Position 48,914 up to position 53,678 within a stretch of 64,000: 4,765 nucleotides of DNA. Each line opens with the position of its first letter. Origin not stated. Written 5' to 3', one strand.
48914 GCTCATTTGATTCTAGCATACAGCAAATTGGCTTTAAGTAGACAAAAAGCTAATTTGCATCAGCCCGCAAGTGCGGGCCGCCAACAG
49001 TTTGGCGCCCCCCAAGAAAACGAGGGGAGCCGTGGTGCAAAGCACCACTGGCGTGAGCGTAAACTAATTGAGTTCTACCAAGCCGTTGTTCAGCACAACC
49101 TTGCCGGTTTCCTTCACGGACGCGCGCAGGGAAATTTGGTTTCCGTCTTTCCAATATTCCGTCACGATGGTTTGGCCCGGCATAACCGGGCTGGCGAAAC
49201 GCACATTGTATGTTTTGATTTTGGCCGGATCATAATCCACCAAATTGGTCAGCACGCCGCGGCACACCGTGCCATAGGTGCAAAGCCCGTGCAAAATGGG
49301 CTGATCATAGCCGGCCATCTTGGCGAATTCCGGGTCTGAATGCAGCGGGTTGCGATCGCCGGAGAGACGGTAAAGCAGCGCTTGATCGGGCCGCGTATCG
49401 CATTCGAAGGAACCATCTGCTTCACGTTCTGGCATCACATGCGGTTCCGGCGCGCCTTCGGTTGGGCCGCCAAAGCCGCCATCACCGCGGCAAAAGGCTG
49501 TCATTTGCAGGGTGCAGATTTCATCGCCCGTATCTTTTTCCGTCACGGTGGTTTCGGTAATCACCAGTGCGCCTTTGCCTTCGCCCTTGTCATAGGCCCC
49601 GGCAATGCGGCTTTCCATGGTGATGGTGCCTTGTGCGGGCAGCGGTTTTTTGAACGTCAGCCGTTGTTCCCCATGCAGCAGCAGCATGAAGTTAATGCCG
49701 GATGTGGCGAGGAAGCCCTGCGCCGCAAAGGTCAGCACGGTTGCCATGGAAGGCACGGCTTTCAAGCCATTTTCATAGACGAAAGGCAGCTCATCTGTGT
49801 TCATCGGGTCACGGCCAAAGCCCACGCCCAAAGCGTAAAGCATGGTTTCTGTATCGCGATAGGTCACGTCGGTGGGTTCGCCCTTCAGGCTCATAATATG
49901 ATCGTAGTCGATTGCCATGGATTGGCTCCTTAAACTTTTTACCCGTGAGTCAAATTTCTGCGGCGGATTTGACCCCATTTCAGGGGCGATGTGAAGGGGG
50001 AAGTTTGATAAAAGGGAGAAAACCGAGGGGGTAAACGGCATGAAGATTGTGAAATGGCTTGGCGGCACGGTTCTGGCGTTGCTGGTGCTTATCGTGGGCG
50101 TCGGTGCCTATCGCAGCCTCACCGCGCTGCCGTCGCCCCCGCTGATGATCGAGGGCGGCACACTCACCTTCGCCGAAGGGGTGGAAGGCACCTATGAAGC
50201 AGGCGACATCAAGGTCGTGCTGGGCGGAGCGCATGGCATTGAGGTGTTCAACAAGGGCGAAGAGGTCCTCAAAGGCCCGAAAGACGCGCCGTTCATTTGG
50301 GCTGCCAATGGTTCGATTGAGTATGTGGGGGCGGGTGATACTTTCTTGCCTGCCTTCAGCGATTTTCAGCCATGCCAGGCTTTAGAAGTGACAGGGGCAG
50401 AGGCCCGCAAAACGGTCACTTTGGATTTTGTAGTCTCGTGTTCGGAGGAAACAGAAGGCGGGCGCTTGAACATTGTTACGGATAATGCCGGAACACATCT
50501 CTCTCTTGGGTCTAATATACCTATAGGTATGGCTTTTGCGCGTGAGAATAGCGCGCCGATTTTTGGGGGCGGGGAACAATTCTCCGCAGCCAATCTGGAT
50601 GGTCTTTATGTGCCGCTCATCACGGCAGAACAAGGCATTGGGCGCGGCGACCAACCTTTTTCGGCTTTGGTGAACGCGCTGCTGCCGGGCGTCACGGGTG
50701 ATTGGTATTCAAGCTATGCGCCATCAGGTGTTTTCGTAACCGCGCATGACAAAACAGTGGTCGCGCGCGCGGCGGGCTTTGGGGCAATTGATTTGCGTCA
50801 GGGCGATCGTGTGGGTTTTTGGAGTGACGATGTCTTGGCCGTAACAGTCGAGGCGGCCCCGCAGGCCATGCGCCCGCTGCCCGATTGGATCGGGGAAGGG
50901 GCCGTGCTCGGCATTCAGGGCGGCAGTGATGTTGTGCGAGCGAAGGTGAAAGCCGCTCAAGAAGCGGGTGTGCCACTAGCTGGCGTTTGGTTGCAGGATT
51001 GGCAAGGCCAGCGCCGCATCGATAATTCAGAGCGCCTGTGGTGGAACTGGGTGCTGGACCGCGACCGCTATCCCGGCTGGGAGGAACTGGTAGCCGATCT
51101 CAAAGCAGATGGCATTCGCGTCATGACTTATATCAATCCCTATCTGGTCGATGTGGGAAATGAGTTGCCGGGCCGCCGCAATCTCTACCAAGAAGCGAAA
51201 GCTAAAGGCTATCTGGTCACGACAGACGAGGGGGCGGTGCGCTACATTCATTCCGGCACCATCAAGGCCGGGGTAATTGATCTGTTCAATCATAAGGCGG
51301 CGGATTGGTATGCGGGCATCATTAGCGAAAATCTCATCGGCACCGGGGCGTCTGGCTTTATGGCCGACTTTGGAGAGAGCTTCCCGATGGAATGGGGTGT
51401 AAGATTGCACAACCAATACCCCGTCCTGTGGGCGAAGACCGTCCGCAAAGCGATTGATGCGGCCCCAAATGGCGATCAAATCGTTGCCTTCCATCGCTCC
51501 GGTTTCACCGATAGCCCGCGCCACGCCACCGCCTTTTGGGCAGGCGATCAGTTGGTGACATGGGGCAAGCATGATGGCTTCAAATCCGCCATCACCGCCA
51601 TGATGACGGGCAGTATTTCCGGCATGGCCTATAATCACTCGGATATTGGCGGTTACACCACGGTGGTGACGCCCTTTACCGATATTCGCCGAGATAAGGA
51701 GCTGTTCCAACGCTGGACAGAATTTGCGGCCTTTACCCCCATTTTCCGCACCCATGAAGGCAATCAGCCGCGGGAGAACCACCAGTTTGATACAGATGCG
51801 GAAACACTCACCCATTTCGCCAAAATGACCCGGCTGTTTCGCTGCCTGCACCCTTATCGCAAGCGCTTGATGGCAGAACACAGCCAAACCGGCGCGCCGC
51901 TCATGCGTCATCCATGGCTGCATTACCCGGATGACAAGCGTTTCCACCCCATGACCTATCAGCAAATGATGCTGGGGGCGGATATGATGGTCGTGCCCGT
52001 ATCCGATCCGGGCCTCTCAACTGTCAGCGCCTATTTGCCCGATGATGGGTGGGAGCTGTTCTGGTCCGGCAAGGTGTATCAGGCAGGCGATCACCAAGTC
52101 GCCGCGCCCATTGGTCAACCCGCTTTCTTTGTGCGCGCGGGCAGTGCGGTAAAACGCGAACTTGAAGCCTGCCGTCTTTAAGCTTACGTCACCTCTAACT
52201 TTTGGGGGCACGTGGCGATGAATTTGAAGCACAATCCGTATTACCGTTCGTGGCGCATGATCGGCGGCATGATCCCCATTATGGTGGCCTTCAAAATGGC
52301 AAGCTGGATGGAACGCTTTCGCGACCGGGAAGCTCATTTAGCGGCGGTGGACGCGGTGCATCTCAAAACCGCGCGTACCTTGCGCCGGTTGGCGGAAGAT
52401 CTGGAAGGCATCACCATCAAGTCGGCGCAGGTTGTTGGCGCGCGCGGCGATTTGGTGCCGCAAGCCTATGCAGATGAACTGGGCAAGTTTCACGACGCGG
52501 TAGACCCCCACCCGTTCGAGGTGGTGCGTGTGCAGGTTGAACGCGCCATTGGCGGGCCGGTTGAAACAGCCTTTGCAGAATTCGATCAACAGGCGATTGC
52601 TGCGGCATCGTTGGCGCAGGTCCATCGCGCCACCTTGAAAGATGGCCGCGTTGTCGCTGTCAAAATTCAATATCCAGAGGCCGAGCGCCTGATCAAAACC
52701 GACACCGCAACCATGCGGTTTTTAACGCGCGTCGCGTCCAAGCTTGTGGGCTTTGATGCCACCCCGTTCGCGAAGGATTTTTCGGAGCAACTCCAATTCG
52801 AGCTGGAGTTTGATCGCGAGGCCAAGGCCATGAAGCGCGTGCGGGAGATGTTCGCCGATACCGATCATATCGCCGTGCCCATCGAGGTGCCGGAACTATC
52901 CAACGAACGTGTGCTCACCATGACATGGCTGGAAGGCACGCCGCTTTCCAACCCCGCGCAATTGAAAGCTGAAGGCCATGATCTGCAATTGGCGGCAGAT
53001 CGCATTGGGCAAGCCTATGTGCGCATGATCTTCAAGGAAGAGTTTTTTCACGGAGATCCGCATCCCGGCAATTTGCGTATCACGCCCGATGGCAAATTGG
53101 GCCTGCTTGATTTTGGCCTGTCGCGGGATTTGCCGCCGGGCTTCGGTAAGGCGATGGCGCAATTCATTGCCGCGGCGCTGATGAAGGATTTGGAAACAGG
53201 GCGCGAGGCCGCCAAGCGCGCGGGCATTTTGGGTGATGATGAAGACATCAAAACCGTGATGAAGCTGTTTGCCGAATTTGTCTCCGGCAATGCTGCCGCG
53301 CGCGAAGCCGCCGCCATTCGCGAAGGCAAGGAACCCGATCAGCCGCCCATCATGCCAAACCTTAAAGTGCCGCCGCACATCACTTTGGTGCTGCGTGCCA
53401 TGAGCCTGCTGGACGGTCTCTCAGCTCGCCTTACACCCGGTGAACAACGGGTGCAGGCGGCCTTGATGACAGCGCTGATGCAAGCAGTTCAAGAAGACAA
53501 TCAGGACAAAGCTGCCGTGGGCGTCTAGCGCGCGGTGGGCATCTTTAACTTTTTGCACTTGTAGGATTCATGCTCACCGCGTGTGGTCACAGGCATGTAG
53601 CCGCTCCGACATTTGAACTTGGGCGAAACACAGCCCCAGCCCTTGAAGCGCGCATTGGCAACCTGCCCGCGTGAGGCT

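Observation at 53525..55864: Locus encoding only secreted proteins of unknown function: Cys-rich 414-aa protein, triple-repeat protein, 66-aa peptide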

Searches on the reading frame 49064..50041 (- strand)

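Call 39: search_protein_families(library=pfam, proteins=[window:49064-50041:-], max_evalue=0.00001)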
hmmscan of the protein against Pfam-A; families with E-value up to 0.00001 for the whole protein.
window:49064-50041:- (325 aa): 3 families
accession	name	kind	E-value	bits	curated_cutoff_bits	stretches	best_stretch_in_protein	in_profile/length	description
PF01575.25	MaoC_dehydratas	-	2.4e-30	105.1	27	1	205-317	7-120/123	MaoC like domain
PF22622.2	MFE-2_hydrat-2_N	-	1.9e-25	89.6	27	1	60-186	2-130/130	MFE-2 hydratase 2 N-terminal domain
PF13452.11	FAS1_DH_region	-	2.8e-12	47.3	22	1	93-170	47-125/132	FAS1-like, dehydratase domain region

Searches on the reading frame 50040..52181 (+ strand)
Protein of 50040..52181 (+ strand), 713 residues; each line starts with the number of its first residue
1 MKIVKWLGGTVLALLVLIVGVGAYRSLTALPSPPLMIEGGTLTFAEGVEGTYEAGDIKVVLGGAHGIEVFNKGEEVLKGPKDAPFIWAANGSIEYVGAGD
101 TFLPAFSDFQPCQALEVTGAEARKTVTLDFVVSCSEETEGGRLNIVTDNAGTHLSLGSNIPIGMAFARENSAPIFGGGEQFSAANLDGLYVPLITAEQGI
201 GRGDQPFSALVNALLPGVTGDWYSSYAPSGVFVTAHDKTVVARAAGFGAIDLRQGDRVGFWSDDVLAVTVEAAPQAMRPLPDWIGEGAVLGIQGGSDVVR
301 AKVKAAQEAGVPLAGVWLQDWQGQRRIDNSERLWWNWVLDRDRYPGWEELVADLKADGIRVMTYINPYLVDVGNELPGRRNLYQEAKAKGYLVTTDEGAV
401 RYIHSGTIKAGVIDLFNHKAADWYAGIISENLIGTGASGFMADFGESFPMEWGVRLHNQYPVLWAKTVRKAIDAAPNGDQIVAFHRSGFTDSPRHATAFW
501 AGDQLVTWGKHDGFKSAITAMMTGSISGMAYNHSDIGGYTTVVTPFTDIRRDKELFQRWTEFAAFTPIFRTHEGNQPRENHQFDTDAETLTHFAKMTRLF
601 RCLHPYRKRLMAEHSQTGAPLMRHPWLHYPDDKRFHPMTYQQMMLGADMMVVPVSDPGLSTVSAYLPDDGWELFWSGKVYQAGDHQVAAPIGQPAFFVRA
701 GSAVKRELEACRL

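Call 3: search_protein_families(library=pfam, proteins=[window:50040-52181:+], max_evalue=0.1)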
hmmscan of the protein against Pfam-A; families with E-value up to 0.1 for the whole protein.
window:50040-52181:+ (713 aa): 2 families
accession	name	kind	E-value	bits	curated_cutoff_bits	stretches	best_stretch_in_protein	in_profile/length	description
PF01055.32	Glyco_hydro_31_2nd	-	3.6e-45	155.2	23.5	1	297-598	22-316/328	Glycosyl hydrolases family 31 TIM-barrel domain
PF21365.3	Glyco_hydro_31_3rd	-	7.7e-15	55.6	24.4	1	618-703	1-86/87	Glycosyl hydrolase family 31 C-terminal domain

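Call 4: search_protein_families(library=ncbifam, proteins=[window:50040-52181:+], max_evalue=0.1)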
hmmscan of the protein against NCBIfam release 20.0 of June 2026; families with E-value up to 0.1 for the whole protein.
window:50040-52181:+ (713 aa): 3 families
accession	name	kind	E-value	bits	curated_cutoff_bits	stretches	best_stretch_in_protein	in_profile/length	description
NF007746.0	PRK10426.1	equivalog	1.5e-189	631.7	553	1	67-709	21-675/683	alpha-glucosidase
NF007940.0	PRK10658.1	equivalog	1.2e-42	146.3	606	1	333-684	313-647/771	alpha-xylosidase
NF040948.1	alpha_gluc_MalA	equivalog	2.4e-31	108.7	800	2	455-707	368-609/627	alpha-glucosidase MalA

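Call 50: search_protein_families(library=pfam, proteins=[L011:11440-12351:+, L011:12398-12847:+, L011:12844-13281:+, L011:13334-13978:+, L011:13999-14451:+], max_evalue=0.1)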
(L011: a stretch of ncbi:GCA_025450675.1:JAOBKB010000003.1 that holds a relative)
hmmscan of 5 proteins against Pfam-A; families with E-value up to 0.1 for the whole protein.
L011:11440-12351:+ (303 aa): 0 families

L011:12398-12847:+ (149 aa): 0 families

L011:12844-13281:+ (145 aa): 1 family
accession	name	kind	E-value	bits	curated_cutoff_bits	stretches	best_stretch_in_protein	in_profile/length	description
PF17992.7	Agarase_CBM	-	0.06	13.4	26.3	1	37-92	80-135/178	Agarase CBM like domain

L011:13334-13978:+ (214 aa): 0 families

L011:13999-14451:+ (150 aa): 1 family
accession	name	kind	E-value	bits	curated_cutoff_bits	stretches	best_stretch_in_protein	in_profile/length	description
PF19639.4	DUF6142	-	0.075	13.7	27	0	56-116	16-77/103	Family of unknown function (DUF6142)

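Call 63: search_protein_families(library=phrogs, proteins=[L011:11440-12351:+, L011:12398-12847:+, L011:12844-13281:+, L011:13334-13978:+, L011:13999-14451:+], max_evalue=0.1)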
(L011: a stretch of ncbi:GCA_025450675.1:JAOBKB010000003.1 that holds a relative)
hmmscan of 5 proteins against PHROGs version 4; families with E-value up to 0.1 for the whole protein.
L011:11440-12351:+ (303 aa): 0 families

L011:12398-12847:+ (149 aa): 1 family
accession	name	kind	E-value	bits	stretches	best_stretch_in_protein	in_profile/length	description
phrog_31682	-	unknown function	0.099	13.8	0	73-118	20-67/84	-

L011:12844-13281:+ (145 aa): 0 families

L011:13334-13978:+ (214 aa): 0 families

L011:13999-14451:+ (150 aa): 0 families

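Call 64: search_protein_families(library=padloc, proteins=[L011:11440-12351:+, L011:12398-12847:+, L011:12844-13281:+, L011:13334-13978:+, L011:13999-14451:+], max_evalue=0.1)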
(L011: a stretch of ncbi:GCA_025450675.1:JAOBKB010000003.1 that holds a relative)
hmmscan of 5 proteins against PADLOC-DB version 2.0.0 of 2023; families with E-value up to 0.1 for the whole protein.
L011:11440-12351:+ (303 aa): 0 families

L011:12398-12847:+ (149 aa): 0 families

L011:12844-13281:+ (145 aa): 0 families

L011:13334-13978:+ (214 aa): 0 families

L011:13999-14451:+ (150 aa): 0 families

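Call 65: search_protein_families(library=ncbifam, proteins=[L011:11440-12351:+, L011:12398-12847:+, L011:12844-13281:+, L011:13334-13978:+, L011:13999-14451:+], max_evalue=0.1)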
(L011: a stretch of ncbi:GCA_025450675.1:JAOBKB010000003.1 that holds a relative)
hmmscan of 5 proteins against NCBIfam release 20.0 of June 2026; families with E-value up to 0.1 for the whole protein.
L011:11440-12351:+ (303 aa): 0 families

L011:12398-12847:+ (149 aa): 0 families

L011:12844-13281:+ (145 aa): 3 families
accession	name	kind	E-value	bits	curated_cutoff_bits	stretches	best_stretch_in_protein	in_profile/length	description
NF005061.0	PRK06474.1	equivalog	0.029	14.3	121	1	23-70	109-156/178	hypothetical protein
NF033168.1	lipo_LIC10766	hypoth_equivalog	0.047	13.7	150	1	17-88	6-80/142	lipoprotein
NF037933.1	EpaQ_fam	subfamily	0.084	12.1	100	0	6-65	228-287/377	EpaQ family protein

L011:13334-13978:+ (214 aa): 0 families

L011:13999-14451:+ (150 aa): 1 family
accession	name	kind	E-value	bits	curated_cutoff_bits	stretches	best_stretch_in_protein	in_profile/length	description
NF001907.1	PRK00665.1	equivalog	0.058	13.5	60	0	1-20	1-20/31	cytochrome b6-f complex subunit V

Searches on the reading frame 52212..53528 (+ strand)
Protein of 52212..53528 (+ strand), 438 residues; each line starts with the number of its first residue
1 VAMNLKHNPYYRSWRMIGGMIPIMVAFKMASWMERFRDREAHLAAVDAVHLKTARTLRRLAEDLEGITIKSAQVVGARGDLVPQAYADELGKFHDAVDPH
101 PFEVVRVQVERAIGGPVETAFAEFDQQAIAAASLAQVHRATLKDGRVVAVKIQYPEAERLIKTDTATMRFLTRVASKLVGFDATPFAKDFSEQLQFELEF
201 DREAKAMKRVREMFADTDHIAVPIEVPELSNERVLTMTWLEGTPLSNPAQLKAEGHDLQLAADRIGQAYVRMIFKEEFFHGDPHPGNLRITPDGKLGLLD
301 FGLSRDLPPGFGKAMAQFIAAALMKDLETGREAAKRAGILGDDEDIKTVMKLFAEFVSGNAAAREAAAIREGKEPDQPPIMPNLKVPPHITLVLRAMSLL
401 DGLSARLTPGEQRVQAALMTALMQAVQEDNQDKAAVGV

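Call 3: search_protein_families(library=pfam, proteins=[window:52212-53528:+], max_evalue=0.1)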
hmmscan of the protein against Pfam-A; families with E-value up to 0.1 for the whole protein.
window:52212-53528:+ (438 aa): 4 families
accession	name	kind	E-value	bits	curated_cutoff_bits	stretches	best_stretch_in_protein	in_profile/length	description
PF03109.22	ABC1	-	7.4e-69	232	22.9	1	93-328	2-238/244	ABC1 atypical kinase-like domain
PF01636.29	APH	-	0.00037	20.8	23.2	1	274-310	166-203/239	Phosphotransferase enzyme family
PF00069.31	Pkinase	-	0.00038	20.4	31.7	1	199-309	44-150/263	Protein kinase domain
PF22394.2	AfAlkA-like_TBP-like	-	0.073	13.2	26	0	138-165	36-62/84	AfAlkA-like, TATA-box binding protein-like domain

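Call 4: search_protein_families(library=ncbifam, proteins=[window:52212-53528:+], max_evalue=0.1)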
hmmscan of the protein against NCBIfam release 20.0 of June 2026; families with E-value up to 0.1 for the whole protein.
window:52212-53528:+ (438 aa): 5 families
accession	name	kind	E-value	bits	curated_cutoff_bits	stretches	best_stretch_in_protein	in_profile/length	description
TIGR01982.1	UbiB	equivalog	5e-71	239.6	487.55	1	37-414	32-415/436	2-polyprenylphenol 6-hydroxylase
NF003404.0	PRK04750.1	equivalog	1.9e-53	181.9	667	1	48-303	46-310/529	ubiquinone biosynthesis regulatory protein kinase UbiB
NF050082.1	ATPase_MABP1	exception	1.2e-38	133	800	1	52-347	48-345/435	macrolide-binding ATPase MABP-1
TIGR03724.2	arch_bud32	equivalog_domain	4.9e-05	22.9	125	1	203-305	43-132/193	KEOPS complex kinase/ATPase Bud32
NF011460.0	PRK14879.1-1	equivalog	0.0039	16.4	199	1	219-305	72-158/232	Kae1-associated kinase Bud32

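Call 40: find_related_loci(query=window:52212-53528:+, collection=metagenome_contigs, flank=7000)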
Query window:52212-53528:+ (438 aa) in metagenome_contigs; peptide patterns used: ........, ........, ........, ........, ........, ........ (x = any residue, [..] = any of these).
189 stretches matched a pattern, but none encodes a relative of the query by tblastn (E <= 1e-3).

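Call 72: list_cluster_members(proteins=[window:52218-53525:+, window:52212-53525:+, L011:14680-16023:-, L011:11440-12348:+, L011:13334-13975:+, L011:12398-12844:+, L011:13999-14448:+])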
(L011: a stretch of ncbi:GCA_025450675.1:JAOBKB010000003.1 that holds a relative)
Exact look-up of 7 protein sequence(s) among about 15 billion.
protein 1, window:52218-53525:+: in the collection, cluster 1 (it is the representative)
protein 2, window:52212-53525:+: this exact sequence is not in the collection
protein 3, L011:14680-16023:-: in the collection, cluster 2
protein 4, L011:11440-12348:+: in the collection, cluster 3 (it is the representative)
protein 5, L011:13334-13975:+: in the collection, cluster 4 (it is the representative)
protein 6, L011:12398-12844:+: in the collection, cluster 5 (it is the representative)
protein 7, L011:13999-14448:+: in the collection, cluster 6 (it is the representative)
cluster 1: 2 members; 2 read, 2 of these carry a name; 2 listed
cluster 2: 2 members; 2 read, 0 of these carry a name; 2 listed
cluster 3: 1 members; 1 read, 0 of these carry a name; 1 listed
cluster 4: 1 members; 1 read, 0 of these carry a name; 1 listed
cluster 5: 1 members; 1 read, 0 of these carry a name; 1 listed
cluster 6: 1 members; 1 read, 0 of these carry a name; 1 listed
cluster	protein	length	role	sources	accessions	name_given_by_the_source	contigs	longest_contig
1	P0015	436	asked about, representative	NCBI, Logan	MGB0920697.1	MAG: ABC1 kinase family protein [Alphaproteobacteria bacterium]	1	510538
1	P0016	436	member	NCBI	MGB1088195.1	MAG: ABC1 kinase family protein [Alphaproteobacteria bacterium]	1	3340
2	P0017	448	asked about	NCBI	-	-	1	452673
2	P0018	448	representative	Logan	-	-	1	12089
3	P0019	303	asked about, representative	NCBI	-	-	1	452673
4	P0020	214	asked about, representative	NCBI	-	-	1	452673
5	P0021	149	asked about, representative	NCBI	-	-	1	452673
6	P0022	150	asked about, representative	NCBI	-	-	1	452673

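Call 73: find_encoding_contigs(protein=P0018, flank=10000)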
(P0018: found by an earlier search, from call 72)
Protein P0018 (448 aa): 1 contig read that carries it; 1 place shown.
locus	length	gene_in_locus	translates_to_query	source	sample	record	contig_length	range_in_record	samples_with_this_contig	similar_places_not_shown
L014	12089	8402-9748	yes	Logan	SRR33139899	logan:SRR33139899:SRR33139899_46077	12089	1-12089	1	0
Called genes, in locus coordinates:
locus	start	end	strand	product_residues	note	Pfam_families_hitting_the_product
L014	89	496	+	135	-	PF26512:SOI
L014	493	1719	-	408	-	PF00144:Beta-lactamase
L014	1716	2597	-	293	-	PF00294:PfkB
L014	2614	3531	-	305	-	PF13279:4HBT_2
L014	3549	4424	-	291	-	PF13279:4HBT_2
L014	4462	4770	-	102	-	PF03992:ABM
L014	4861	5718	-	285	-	PF22622:MFE-2_hydrat-2_N, PF13452:FAS1_DH_region, PF01575:MaoC_dehydratas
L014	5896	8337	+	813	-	PF01055:Glyco_hydro_31_2nd, PF21365:Glyco_hydro_31_3rd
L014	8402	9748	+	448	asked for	PF01636:APH (faint), PF03109:ABC1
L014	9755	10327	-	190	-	-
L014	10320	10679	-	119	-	-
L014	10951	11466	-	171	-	-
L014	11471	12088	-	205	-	?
